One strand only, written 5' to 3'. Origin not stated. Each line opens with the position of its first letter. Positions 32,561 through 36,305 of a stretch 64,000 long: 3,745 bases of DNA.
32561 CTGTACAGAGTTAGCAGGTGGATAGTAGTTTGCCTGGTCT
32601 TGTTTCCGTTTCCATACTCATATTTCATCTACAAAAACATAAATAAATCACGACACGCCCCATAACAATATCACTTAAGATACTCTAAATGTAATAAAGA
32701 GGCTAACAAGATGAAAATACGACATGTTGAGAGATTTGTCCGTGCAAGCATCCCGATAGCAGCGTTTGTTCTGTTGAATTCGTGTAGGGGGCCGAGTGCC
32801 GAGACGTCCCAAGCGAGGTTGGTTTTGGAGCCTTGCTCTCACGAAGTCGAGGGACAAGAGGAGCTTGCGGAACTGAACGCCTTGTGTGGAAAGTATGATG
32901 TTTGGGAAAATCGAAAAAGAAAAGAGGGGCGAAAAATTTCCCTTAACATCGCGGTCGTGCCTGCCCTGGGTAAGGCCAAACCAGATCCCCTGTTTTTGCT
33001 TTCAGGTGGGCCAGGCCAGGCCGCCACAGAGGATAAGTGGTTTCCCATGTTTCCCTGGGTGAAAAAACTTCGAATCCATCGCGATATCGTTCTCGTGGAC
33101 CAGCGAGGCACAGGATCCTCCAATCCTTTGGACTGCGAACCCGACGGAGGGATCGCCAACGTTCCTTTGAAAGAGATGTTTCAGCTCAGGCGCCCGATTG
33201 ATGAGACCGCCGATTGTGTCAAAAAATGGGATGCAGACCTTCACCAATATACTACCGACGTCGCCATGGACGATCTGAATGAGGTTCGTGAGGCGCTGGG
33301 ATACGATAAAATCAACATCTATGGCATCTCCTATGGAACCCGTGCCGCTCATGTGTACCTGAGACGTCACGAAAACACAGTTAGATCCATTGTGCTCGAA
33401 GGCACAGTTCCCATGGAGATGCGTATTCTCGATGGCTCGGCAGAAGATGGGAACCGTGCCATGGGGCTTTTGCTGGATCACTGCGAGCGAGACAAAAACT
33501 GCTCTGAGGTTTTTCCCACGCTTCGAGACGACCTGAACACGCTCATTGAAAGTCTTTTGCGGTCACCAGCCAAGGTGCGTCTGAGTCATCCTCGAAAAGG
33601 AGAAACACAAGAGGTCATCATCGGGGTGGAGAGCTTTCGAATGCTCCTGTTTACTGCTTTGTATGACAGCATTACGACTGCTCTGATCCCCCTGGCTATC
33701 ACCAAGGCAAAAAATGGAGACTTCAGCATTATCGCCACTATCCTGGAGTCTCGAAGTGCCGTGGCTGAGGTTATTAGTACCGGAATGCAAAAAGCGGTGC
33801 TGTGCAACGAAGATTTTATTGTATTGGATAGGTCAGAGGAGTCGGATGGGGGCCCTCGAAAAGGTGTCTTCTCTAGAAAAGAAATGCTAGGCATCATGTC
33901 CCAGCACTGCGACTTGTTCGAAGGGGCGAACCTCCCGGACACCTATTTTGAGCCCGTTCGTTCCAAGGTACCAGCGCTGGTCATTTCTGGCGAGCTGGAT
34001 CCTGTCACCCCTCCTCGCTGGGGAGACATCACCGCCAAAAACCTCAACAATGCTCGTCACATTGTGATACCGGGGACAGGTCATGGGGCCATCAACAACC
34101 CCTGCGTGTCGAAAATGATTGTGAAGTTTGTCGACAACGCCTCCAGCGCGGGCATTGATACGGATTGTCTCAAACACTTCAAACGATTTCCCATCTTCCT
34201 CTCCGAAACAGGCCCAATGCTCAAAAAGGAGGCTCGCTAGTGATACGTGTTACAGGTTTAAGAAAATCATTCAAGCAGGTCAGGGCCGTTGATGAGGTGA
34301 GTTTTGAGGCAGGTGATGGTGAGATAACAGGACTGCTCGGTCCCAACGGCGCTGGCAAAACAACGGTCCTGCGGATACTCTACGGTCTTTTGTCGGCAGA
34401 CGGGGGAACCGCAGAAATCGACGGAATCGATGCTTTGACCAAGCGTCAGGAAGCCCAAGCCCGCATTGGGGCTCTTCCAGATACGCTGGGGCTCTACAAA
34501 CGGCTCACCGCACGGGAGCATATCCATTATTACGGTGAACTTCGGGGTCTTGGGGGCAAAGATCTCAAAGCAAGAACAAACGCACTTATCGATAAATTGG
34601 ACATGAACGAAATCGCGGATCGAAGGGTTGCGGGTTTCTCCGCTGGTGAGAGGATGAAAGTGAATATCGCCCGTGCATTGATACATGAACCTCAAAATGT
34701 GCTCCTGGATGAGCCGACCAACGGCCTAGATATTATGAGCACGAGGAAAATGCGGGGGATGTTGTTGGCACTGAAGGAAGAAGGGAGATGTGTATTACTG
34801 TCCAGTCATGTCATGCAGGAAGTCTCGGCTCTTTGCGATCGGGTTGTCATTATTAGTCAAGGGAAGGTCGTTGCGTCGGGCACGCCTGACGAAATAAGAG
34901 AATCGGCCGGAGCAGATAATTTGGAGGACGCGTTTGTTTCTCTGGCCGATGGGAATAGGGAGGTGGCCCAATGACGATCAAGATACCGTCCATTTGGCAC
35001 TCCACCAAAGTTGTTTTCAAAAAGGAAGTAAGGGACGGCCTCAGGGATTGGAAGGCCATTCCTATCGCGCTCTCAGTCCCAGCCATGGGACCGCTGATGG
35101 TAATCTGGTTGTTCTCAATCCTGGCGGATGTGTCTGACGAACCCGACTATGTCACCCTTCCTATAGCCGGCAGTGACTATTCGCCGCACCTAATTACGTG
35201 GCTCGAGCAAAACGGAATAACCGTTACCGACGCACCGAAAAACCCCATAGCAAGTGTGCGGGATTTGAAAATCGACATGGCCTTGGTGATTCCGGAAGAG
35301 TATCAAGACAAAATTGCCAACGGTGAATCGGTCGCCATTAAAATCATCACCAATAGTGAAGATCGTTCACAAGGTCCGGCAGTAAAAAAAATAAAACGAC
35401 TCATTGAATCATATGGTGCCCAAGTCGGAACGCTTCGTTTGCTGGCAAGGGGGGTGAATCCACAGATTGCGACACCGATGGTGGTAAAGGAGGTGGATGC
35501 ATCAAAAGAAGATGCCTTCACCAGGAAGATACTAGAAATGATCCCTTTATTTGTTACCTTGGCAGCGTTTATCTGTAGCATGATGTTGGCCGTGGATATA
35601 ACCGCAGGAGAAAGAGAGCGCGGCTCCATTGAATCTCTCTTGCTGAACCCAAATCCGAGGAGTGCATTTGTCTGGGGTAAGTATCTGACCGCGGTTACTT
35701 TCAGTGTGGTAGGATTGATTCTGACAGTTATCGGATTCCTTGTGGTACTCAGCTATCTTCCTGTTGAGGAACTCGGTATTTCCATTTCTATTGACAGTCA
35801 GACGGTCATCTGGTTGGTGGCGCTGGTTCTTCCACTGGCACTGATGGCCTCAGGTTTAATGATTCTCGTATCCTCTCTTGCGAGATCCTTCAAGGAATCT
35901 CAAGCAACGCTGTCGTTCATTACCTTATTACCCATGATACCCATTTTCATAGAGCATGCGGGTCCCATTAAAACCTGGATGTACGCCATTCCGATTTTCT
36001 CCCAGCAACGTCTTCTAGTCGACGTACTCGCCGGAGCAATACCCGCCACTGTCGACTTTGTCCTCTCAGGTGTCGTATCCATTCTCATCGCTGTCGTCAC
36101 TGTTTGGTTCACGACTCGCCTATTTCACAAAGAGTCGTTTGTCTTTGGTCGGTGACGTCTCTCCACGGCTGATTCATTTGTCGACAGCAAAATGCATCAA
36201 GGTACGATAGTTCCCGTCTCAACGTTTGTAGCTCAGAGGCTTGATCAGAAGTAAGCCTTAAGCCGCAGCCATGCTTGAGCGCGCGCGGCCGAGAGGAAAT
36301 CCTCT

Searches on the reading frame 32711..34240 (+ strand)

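Call 61: search_protein_families(library=pfam, proteins=[window:32711-34240:+], max_evalue=0.00001)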
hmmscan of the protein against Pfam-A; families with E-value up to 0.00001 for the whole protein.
window:32711-34240:+ (509 aa): 2 families
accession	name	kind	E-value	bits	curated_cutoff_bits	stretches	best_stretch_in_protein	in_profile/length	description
PF00561.26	Abhydrolase_1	-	1.6e-22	80.8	25.8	1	93-240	2-112/245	alpha/beta hydrolase fold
PF08386.16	Abhydrolase_4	-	9.1e-15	55.1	21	1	413-486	28-103/103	TAP-like protein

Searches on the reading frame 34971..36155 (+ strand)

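Call 62: search_protein_families(library=pfam, proteins=[window:34971-36155:+], max_evalue=0.00001)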
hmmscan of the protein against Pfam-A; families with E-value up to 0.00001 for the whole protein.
window:34971-36155:+ (394 aa): 3 families
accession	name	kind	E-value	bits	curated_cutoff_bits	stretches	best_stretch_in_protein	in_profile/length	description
PF12698.13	ABC2_membrane_3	-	4.3e-24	85.7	31.6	1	32-380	6-344/347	ABC-2 family transporter protein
PF12679.13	ABC2_membrane_2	-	1.9e-17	63.9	27.2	1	15-340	3-215/283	ABC-2 family transporter protein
PF01061.29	ABC2_membrane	-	5.8e-09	36.2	26.9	1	185-321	51-173/211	ABC-2 type transporter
